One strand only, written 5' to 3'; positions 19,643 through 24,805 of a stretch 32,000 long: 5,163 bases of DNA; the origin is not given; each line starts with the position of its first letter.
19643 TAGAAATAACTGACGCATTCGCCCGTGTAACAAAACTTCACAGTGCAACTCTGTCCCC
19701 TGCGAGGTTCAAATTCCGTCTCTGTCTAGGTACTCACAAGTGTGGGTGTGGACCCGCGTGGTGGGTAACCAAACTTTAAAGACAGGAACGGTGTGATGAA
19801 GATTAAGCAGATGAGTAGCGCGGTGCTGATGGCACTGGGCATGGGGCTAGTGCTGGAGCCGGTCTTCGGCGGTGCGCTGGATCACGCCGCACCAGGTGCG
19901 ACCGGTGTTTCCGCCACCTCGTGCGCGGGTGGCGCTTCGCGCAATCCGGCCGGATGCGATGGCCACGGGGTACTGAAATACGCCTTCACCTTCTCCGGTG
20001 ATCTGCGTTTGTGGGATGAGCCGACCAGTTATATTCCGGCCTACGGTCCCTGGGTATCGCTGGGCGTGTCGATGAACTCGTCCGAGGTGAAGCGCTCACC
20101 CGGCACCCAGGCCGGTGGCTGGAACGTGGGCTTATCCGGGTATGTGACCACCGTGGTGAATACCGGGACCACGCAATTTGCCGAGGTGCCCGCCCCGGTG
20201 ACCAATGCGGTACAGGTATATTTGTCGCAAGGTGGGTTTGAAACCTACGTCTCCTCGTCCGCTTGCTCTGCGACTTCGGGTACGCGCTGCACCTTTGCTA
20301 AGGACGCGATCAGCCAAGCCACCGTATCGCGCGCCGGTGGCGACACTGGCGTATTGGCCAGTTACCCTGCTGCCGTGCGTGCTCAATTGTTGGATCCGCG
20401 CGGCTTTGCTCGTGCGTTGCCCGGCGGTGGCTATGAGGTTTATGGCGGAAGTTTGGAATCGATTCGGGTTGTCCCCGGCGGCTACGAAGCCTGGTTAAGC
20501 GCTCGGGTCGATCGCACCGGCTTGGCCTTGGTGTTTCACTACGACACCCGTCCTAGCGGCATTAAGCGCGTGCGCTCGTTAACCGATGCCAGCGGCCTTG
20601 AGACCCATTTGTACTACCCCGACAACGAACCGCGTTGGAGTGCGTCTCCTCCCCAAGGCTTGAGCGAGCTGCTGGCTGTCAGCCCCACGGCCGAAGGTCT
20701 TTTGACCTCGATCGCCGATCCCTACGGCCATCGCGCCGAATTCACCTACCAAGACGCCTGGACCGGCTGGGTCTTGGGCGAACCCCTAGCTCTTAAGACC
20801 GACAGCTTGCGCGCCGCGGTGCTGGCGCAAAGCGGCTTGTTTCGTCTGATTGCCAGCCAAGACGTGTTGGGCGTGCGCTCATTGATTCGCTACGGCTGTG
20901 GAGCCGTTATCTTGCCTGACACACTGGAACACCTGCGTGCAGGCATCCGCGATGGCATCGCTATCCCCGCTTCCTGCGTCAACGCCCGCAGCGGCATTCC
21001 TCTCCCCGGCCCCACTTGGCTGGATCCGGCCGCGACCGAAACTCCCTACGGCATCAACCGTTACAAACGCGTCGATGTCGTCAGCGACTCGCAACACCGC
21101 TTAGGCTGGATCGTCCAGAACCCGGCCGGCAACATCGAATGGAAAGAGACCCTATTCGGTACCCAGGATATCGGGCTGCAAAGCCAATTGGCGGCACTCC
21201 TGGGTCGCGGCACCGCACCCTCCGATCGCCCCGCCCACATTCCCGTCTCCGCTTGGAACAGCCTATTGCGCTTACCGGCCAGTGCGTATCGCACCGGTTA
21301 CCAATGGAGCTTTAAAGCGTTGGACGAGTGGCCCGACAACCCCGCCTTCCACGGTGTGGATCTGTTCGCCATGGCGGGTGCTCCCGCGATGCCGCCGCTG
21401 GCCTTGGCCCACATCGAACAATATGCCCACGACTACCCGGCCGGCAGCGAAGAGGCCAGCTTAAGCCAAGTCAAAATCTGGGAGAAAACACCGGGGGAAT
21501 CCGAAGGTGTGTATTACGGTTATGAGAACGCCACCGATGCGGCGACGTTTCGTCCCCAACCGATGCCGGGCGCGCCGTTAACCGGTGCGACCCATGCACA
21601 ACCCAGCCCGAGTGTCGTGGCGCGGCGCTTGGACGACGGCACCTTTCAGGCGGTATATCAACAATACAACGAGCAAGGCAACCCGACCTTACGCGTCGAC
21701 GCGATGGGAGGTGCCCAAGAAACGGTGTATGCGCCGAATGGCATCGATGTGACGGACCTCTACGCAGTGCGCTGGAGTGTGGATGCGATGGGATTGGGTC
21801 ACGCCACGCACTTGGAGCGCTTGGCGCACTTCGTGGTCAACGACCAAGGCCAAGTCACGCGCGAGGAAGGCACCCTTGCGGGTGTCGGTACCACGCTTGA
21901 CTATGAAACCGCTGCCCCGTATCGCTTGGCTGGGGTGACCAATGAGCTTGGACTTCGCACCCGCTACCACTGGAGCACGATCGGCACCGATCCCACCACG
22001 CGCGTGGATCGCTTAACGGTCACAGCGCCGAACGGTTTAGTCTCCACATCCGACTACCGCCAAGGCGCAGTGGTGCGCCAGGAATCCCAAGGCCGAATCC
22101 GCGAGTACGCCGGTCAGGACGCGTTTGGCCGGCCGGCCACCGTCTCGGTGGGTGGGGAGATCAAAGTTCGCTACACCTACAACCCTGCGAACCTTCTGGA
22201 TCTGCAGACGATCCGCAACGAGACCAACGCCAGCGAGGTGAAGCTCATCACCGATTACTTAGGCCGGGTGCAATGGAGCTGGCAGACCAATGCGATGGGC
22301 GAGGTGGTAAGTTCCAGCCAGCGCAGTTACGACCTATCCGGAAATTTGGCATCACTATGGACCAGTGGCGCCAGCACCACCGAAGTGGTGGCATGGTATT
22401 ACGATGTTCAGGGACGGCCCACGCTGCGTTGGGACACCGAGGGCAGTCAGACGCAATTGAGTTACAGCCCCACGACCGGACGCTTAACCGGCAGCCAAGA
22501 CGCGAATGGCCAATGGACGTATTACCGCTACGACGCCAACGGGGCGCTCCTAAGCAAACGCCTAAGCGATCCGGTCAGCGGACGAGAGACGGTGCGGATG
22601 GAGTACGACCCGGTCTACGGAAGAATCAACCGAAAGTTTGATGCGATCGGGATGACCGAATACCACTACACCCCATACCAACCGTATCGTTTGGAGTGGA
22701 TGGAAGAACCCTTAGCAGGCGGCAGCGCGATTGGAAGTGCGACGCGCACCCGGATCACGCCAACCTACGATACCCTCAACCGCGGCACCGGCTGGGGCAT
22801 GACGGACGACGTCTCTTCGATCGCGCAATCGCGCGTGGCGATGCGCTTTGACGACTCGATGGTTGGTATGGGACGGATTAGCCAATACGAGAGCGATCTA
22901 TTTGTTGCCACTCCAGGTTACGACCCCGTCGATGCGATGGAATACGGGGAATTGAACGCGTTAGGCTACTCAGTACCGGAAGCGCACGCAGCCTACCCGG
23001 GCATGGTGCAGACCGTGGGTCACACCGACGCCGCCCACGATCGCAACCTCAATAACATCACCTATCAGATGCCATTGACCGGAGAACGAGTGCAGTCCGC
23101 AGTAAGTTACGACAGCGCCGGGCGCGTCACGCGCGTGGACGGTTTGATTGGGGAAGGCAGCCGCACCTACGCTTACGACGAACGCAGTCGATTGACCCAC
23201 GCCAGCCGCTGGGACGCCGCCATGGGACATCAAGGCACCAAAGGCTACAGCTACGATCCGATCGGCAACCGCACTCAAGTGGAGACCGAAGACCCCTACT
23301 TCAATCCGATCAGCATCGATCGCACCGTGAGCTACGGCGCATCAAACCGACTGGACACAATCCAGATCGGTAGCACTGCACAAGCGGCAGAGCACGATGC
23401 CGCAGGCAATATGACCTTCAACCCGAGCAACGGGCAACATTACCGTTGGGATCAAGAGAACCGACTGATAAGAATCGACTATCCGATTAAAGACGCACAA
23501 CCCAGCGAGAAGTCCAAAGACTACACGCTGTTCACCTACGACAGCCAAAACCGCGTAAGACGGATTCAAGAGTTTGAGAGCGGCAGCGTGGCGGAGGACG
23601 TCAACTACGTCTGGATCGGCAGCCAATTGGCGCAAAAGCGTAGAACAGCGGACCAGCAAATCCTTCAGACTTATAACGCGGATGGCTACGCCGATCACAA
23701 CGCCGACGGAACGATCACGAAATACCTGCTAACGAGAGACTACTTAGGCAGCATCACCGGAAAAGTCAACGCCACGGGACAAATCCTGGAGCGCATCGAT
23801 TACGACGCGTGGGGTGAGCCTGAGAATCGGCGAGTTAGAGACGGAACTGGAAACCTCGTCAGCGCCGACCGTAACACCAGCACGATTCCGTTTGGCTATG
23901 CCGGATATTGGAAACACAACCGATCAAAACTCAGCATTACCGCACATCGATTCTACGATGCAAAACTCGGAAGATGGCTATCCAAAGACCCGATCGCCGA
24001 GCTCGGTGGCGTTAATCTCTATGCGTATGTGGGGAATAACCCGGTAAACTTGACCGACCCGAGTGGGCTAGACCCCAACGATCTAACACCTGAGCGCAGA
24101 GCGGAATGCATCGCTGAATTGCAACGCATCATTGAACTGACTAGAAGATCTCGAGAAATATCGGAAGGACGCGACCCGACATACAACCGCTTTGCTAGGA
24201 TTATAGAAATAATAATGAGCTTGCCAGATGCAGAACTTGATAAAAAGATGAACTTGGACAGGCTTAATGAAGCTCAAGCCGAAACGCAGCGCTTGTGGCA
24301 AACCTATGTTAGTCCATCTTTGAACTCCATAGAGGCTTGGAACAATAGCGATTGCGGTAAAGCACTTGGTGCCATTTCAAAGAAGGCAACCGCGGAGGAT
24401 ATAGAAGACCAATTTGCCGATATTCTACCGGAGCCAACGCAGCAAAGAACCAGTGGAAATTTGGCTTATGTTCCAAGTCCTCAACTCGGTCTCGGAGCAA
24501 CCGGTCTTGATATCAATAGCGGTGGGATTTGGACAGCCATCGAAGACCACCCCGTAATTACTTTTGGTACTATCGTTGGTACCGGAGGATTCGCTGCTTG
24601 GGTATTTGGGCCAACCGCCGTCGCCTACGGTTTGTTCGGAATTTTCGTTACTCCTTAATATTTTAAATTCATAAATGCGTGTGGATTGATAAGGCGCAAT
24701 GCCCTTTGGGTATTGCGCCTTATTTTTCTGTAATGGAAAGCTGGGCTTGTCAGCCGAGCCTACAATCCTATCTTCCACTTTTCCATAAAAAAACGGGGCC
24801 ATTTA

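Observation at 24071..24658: Unrecognised ~195-aa Rhs C-terminal tip: compositionally foreign and ending in a glycine-zipper hydrophobic tail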

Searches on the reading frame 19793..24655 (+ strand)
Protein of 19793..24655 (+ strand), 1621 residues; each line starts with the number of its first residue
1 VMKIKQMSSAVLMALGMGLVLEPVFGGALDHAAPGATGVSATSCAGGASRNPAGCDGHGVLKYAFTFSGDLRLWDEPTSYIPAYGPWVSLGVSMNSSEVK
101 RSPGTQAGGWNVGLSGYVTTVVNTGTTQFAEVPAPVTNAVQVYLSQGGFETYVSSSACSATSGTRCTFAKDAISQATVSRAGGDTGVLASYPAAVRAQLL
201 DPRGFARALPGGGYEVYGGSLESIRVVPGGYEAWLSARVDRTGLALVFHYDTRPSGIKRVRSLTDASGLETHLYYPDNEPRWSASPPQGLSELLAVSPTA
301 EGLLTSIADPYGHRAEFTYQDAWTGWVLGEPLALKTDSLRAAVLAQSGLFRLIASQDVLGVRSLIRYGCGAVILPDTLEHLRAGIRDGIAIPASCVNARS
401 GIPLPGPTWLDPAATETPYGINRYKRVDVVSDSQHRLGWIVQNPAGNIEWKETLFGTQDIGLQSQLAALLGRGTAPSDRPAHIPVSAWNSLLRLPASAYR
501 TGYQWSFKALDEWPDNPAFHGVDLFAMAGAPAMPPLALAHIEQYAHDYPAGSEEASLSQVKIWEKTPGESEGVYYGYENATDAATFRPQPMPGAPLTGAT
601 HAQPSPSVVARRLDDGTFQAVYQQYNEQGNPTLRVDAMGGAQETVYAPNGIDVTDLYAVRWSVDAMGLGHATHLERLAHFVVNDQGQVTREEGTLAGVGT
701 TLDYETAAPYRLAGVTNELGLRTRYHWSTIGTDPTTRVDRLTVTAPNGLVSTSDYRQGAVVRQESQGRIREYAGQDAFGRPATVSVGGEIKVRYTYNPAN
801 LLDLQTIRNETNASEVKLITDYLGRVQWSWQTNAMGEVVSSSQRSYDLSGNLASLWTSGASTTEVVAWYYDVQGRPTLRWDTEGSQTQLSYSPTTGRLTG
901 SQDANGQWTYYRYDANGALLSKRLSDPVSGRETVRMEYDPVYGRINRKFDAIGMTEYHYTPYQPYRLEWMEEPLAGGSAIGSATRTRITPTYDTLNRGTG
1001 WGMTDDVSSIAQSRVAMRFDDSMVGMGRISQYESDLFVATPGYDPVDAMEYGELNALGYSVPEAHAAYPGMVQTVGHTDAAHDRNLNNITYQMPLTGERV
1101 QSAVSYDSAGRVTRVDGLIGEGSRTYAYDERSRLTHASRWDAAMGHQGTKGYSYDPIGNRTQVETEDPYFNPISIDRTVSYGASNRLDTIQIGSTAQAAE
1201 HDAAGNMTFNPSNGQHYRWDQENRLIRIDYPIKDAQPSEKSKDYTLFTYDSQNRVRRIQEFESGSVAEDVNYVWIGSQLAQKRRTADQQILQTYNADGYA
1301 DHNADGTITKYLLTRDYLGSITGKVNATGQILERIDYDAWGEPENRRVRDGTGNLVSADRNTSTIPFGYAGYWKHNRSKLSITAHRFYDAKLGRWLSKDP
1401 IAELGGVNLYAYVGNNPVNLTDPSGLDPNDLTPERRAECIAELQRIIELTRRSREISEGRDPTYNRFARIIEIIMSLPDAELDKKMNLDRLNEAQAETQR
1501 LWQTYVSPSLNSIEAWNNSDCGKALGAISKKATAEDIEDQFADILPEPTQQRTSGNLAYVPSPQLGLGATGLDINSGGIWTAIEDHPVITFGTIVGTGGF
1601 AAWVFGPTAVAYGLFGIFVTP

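Call 4: search_protein_families(library=pfam, proteins=[window:19793-24655:+], max_evalue=1)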
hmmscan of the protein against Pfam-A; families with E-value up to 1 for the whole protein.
window:19793-24655:+ (1621 aa): 1 family
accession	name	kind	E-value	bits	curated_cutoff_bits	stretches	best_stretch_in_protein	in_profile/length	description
PF05593.20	RHS_repeat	-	1.4e-11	44.9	22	2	870-907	1-37/38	RHS Repeat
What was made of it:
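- On Rhs/YD polymorphic toxin (carrier plus variable C-terminal tip): PF05593 E=1.4e-11 (call 4).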

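Call 5: search_protein_families(library=ncbifam, proteins=[window:19793-24655:+], max_evalue=1)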
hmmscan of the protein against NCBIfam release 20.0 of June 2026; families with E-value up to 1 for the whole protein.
window:19793-24655:+ (1621 aa): 2 families
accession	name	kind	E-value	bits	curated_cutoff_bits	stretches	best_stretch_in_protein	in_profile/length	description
TIGR03696.1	Rhs_assc_core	domain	6.6e-20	71.4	32.5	1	1337-1426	1-76/76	RHS repeat-associated core domain-containing protein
TIGR01643.1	YD_repeat_2x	repeat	0.0001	22.6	15.8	1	896-926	5-35/42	YD repeat-containing protein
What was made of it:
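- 23801..24070 (+): Rhs-associated core domain (aa 1337-1426), the end of the shell. Call 5.
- On Rhs/YD polymorphic toxin (carrier plus variable C-terminal tip): TIGR03696 aa 1337-1426, E=6.6e-20 (call 5).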

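Call 22: find_encoding_contigs(protein=window:19796-24655:+, flank=10000, max_places=10)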
Protein window:19796-24655:+ (1620 aa): no gene with exactly this product is on record in the collection.

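Call 27: find_homologous_proteins(query=window:19796-24655:+, max_evalue=1e-10)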
Query window:19796-24655:+ (1620 aa): 9 proteins with E <= 1e-10 among 8000 candidates.
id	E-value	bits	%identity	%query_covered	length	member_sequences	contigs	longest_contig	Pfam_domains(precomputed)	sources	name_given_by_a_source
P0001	0.0e+0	3740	100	100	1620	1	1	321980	PF05593.20,PF25023.2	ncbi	-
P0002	0.0e+0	1965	61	91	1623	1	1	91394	PF05593.20,PF25023.2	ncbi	-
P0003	1.3e-283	963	39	88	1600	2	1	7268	PF05593.20,PF25023.2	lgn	-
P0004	3.1e-34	136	26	51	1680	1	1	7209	PF05593.20,PF25023.2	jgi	-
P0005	6.3e-27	112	35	14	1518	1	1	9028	PF05593.20,PF01476.27,PF25023.2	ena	-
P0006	1.9e-26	110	24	84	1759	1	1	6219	PF05593.20,PF25023.2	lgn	-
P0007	8.8e-24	101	23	84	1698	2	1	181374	PF05593.20,PF25023.2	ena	-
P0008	1.9e-15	74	25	36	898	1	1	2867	PF05593.20,PF25023.2,PF03527.21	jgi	jgi:RHS repeat-associated protein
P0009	2.7e-13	67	24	51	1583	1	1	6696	PF07646.22,PF13418.13,PF07250.18,PF24681.2,PF13415.13,PF05593.20,PF24981.2,PF01344.32,PF25210.2,PF25023.2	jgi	jgi:RHS repeat-associated protein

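Call 29: find_encoding_contigs(protein=P0002, flank=10000)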
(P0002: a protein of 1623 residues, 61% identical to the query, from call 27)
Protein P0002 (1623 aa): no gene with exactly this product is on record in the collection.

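Call 35: find_encoding_contigs(protein=P0003, flank=10000)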
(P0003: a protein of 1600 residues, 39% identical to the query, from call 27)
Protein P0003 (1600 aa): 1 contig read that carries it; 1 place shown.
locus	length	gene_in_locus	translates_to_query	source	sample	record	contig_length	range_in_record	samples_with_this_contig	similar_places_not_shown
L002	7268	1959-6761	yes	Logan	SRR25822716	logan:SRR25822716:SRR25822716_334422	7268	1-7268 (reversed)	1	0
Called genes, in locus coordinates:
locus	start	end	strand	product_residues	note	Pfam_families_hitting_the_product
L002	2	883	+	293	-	?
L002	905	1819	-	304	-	PF00126:HTH_1 (weak), PF03466:LysR_substrate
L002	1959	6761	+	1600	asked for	PF05593:RHS_repeat (faint), PF25023:TEN_YD-shell (weak)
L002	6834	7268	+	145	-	?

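Call 59: search_solved_structures(query=window:19796-24655:+, max_evalue=0.001)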
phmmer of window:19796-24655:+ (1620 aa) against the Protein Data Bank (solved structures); distinct sequences matched with E-value up to 0.001: 21.
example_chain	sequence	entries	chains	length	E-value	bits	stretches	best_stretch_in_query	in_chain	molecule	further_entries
7q97_A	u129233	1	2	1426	8.7e-12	46.5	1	1200-1426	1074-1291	Rhs family protein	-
9pt5_A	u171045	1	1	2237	2.8e-11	44.9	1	1303-1425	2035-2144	Teneurin-like protein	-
9ifo_A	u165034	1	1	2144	9.5e-11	43.1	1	1305-1425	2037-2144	Teneurin-Like Protein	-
6h6e_F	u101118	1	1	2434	2.5e-09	38.4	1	1148-1428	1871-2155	TcdB2,TccC3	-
6suf_F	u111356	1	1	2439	2.5e-09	38.4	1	1148-1428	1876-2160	TcdB2,TccC3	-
6suq_A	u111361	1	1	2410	6.3e-09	37.1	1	1148-1428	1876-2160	TcdB2,TccC3,Genome polyprotein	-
6sup_A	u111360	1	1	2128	1e-08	36.4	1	1148-1427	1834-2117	TcdB2,TccC3,Cell division control protein 42 homolog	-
9c4k_Q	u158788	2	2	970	2.1e-08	35.4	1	1377-1437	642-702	Toxin subunit YenC2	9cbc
6h6f_F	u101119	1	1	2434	2.6e-08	35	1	1148-1428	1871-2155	TcdB2,TccC3,TccC3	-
6sue_F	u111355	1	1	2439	2.6e-08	35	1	1148-1428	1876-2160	TcdB2,TccC3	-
6h6g_A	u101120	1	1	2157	5.8e-08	33.9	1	1148-1425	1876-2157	TcdB2,TccC3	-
4o9x_A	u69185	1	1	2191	5.9e-08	33.8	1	1148-1425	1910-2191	TcdB2, TccC3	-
6l7i_G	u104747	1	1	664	4.6e-07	30.9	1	1366-1425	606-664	TccC2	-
8h8a_A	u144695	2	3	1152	8e-07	30.1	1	1355-1424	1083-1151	Putative Rhs-family protein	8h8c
8h8b_A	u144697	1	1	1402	1.1e-06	29.7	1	1356-1427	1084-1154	Putative Rhs-family protein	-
4igl_B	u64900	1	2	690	2.2e-06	28.6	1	1376-1425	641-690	YenC2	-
8qjc_A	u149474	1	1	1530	8.7e-06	26.6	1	1325-1428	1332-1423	T6SS-associated Rhs core and toxin domain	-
8qjd_A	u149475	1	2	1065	2.2e-05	25.3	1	1324-1425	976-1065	Salmonella bongori Rhs core domain (residues 360-1420)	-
8qjb_A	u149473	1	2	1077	2.2e-05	25.3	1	1324-1425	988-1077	T6SS-associated Rhs core domain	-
8cp6_B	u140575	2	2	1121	0.00051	20.8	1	1354-1425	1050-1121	Toxin protein Tse5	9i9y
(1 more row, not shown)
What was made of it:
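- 23801..24070 (+): PDB Rhs, TcC and teneurin-like chains all stop aligning at query aa 1424-1428, with one exception (YenC2 9c4k, to aa 1437) (call 59).
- Closest known: BiTLP C-terminal domain of bacterial teneurin-like proteins. Different: Similarity to PDB 9pt5 and 9ifo is limited to the Rhs-associated core (call 59).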

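Call 60: search_protein_families(library=pfam, proteins=[L002:6834-7268:+, L002:2-883:+], max_evalue=1)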
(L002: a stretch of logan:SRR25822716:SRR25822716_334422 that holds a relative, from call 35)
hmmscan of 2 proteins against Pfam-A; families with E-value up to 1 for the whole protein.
L002:6834-7268:+ (145 aa): 1 family
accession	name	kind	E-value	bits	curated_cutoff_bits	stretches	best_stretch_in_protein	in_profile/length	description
PF25089.1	DUF7804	-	0.11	13.2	27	1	32-59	4-31/84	Domain of unknown function (DUF7804)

L002:2-883:+ (293 aa): 0 families
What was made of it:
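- On T6SS-delivered Rhs effector: No PAAR or other N-terminal Pfam hit (calls 4, 60).
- Closest known: BiTLP C-terminal domain of bacterial teneurin-like proteins. Different: TLPs are about 2200 aa with TIP, NHL and FN-plug parts that were not detected here (calls 4, 60).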

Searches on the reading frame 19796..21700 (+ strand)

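Call 60: search_protein_families(library=pfam, proteins=[window:19796-21700:+], max_evalue=1)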
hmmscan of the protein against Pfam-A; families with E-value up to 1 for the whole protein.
window:19796-21700:+ (635 aa): 1 family
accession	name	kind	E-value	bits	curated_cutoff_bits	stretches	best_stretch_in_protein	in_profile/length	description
PF05593.20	RHS_repeat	-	0.018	15.9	22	0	299-322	3-25/38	RHS Repeat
